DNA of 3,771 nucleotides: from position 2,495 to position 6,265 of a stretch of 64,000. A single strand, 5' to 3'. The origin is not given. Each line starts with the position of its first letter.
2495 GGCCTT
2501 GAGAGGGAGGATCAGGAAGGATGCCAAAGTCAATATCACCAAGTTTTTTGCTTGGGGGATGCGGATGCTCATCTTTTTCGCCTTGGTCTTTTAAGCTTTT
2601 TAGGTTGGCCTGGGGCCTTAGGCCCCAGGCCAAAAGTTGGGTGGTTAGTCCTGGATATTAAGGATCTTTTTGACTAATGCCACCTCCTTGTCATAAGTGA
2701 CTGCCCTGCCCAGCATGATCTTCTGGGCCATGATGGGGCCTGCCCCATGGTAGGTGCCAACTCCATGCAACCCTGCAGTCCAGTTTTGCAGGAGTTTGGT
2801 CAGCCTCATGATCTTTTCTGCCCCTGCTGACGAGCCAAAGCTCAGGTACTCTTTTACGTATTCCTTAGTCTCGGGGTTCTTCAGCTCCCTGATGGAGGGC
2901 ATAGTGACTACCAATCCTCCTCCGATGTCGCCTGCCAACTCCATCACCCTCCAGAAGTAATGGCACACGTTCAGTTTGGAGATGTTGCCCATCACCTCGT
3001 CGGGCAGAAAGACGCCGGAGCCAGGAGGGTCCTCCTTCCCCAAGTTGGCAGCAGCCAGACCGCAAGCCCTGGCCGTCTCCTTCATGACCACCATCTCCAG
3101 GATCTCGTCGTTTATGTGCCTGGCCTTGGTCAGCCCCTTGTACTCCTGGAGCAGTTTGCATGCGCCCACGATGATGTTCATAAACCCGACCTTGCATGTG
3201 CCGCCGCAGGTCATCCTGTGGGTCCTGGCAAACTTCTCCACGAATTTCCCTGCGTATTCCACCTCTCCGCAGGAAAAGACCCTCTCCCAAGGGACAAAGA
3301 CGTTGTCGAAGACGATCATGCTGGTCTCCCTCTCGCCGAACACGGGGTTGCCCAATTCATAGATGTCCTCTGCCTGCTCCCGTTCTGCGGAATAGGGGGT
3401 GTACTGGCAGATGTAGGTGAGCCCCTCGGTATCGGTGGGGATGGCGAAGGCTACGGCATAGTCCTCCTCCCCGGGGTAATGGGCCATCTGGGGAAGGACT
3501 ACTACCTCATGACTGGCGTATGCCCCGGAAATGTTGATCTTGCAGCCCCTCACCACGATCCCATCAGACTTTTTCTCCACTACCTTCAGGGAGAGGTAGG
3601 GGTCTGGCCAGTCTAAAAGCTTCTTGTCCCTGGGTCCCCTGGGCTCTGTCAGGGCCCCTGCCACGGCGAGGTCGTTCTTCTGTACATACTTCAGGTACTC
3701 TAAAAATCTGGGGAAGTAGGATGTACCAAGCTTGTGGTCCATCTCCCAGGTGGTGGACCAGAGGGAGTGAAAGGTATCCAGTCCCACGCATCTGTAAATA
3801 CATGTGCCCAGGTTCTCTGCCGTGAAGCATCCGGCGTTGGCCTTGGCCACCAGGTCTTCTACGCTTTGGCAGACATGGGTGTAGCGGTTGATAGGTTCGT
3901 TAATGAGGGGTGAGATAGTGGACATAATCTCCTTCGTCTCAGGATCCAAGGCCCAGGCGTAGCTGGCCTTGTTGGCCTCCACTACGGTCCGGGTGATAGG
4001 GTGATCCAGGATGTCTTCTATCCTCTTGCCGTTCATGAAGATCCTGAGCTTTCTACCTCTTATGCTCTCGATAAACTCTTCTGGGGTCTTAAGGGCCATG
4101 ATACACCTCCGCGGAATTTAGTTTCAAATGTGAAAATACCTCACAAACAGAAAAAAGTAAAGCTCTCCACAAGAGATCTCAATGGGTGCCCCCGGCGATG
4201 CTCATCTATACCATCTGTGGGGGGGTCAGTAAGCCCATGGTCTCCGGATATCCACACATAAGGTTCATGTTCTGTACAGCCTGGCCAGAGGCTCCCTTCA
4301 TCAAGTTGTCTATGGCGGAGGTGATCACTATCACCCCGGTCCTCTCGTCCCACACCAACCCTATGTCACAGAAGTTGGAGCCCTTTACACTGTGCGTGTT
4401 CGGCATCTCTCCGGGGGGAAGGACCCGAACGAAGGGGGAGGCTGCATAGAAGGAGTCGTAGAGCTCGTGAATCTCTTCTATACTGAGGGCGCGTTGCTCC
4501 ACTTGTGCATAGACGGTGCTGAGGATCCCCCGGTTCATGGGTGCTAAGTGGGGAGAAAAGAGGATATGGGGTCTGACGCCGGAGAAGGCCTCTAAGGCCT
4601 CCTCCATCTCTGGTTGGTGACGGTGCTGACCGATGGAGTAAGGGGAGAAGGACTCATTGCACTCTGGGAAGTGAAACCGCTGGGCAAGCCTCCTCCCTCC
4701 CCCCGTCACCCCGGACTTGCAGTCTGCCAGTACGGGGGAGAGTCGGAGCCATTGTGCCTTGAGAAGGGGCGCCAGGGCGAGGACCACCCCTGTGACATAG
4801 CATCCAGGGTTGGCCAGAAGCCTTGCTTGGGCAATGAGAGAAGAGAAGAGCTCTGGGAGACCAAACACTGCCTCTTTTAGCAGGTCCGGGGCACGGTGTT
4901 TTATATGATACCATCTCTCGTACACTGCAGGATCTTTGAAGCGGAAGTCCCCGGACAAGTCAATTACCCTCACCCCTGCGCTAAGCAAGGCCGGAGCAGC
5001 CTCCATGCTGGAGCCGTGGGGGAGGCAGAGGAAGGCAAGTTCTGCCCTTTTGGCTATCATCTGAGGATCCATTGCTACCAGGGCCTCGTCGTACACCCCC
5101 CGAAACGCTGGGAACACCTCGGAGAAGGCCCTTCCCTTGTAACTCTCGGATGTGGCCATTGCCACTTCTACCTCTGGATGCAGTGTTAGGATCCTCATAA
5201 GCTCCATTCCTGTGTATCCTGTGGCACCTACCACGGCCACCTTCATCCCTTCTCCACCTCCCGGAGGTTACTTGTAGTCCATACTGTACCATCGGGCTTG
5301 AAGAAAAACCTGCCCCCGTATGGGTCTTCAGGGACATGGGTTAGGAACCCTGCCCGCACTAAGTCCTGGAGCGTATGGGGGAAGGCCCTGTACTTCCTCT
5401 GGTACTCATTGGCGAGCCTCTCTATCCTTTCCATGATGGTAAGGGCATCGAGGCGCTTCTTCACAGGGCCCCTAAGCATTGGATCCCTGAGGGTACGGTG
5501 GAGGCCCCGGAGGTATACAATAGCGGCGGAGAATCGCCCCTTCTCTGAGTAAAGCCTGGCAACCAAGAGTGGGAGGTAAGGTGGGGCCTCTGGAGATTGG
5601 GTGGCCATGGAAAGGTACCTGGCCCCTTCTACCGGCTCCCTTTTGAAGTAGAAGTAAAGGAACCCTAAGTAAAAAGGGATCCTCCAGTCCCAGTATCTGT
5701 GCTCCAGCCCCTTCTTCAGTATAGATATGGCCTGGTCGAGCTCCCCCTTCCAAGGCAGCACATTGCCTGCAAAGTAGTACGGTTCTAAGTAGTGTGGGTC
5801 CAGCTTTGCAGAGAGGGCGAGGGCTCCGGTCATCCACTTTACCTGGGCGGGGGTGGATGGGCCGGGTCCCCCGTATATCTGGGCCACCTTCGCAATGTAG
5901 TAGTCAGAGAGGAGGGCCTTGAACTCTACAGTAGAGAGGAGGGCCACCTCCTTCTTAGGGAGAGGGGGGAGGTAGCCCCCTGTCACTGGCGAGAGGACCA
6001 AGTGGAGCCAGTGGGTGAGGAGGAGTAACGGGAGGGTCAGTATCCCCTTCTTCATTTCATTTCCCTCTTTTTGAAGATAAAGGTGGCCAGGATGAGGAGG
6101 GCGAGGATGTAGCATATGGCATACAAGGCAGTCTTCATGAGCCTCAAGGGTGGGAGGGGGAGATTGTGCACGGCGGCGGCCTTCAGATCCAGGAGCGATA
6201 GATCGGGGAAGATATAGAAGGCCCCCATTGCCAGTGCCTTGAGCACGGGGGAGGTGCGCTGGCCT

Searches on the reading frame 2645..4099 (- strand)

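Call 66: search_protein_families(library=pfam, proteins=[window:2645-4099:-], max_evalue=0.001)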
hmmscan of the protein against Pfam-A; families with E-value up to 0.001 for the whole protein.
window:2645-4099:- (484 aa): 2 families
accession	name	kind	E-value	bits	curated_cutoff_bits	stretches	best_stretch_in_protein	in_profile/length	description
PF11794.13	HpaB_N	-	2.8e-80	270.2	35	1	5-275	1-269/270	4-hydroxyphenylacetate 3-hydroxylase N terminal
PF03241.18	HpaB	-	5.7e-53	179.5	25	1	283-480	1-201/202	4-hydroxyphenylacetate 3-hydroxylase C terminal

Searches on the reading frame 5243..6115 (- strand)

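Call 66: search_protein_families(library=pfam, proteins=[window:5243-6115:-], max_evalue=0.001)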
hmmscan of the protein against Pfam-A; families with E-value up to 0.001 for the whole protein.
window:5243-6115:- (290 aa): 1 family
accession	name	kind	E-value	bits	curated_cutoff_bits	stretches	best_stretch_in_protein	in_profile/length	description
PF14559.12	TPR_19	-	0.00067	20.4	25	0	98-138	10-53/68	Tetratricopeptide repeat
